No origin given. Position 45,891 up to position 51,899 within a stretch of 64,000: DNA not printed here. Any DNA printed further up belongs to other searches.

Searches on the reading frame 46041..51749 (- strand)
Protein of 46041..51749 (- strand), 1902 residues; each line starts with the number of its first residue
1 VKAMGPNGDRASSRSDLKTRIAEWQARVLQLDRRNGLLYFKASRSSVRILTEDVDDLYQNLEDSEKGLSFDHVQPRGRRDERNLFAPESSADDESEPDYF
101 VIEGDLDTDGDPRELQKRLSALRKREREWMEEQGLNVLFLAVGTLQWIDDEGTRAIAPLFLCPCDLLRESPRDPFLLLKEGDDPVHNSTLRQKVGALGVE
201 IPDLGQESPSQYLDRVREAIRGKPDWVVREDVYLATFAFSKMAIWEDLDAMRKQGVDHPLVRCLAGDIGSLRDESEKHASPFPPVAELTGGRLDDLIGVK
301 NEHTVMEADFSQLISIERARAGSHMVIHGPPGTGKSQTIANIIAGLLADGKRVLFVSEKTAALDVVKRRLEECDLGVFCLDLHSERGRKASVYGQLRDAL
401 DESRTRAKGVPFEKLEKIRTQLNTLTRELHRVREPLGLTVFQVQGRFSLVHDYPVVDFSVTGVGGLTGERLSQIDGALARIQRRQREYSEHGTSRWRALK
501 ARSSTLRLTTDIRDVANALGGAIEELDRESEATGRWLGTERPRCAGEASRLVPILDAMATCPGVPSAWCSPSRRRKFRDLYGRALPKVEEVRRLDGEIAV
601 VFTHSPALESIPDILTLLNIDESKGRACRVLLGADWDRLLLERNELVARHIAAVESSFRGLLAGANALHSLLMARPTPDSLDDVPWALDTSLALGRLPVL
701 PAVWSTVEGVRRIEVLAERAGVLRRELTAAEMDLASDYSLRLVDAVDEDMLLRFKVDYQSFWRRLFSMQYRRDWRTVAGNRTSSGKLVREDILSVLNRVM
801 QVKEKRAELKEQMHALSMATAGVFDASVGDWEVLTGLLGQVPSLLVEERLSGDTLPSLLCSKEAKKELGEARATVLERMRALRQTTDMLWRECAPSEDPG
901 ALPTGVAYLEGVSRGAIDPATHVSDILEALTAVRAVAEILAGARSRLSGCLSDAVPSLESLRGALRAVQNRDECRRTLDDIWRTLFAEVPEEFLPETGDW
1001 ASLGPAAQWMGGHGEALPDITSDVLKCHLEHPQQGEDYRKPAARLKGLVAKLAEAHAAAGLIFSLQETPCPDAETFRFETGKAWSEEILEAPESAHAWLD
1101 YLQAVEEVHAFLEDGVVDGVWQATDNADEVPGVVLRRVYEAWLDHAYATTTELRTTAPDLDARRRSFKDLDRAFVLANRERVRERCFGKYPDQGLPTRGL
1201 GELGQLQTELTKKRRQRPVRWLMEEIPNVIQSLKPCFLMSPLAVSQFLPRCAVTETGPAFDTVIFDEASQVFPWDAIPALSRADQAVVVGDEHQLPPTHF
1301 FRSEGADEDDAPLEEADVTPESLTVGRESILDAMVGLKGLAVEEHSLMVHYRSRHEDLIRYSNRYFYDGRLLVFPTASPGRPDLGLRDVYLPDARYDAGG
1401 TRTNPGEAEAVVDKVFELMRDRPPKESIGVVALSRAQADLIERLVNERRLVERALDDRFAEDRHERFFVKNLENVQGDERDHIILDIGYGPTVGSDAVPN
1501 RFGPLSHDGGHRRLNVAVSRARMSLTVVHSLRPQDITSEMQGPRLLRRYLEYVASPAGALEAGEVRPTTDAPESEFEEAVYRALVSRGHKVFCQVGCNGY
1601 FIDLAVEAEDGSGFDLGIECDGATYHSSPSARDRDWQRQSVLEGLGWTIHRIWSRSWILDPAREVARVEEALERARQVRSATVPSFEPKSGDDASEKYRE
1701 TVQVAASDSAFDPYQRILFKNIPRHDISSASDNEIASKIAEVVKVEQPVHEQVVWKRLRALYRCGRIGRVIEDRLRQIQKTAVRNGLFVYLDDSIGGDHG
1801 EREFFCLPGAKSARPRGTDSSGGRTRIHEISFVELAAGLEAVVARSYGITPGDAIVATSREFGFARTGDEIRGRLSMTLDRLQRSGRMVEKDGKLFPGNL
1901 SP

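Call 50: search_protein_families(library=pfam, proteins=[window:46041-51749:-], max_evalue=0.01)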
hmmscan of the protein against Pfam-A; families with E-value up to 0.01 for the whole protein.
window:46041-51749:- (1902 aa): 14 families
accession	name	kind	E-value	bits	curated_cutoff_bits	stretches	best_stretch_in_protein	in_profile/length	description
PF18741.7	MTES_1575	-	7.2e-34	116.2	38.2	1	1576-1672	1-96/96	REase_MTES_1575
PF13195.11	DUF4011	-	1.3e-28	100.5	22.2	1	28-193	2-157/158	Protein of unknown function (DUF4011)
PF13086.12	AAA_11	-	4.5e-17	63.1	27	2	311-372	5-74/257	AAA domain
PF13087.12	AAA_12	-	7.3e-16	58.7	27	1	1341-1528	14-191/195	AAA domain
PF13604.12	AAA_30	-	4.3e-07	30.3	27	1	324-370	20-66/191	AAA domain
PF13245.12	AAA_19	-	2.5e-06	28.1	25.1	1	315-366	4-57/134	AAA domain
PF11784.13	DUF3320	-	9.1e-05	22.8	25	1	1726-1772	2-49/50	Protein of unknown function (DUF3320)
PF04480.18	DUF559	-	0.00044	20.5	20.6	1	1588-1668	32-104/109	Protein of unknown function (DUF559)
PF05673.19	DUF815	-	0.00046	19.9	23.8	1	278-401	12-133/249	Protein of unknown function (DUF815)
PF01580.24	FtsK_SpoIIIE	-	0.0015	18.4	24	1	319-349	39-68/221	FtsK/SpoIIIE family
PF13401.12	AAA_22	-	0.004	17.9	27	0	322-406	5-64/130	AAA domain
PF09848.15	SLFN-g3_helicase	-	0.0047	16.7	24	0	325-374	4-55/354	Schlafen group 3, DNA/RNA helicase domain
PF13191.12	AAA_16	-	0.0052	17.7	32.6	1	316-437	16-135/167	AAA ATPase domain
PF04851.21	ResIII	-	0.0089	16.4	22.5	0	321-372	22-75/164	Type III restriction enzyme, res subunit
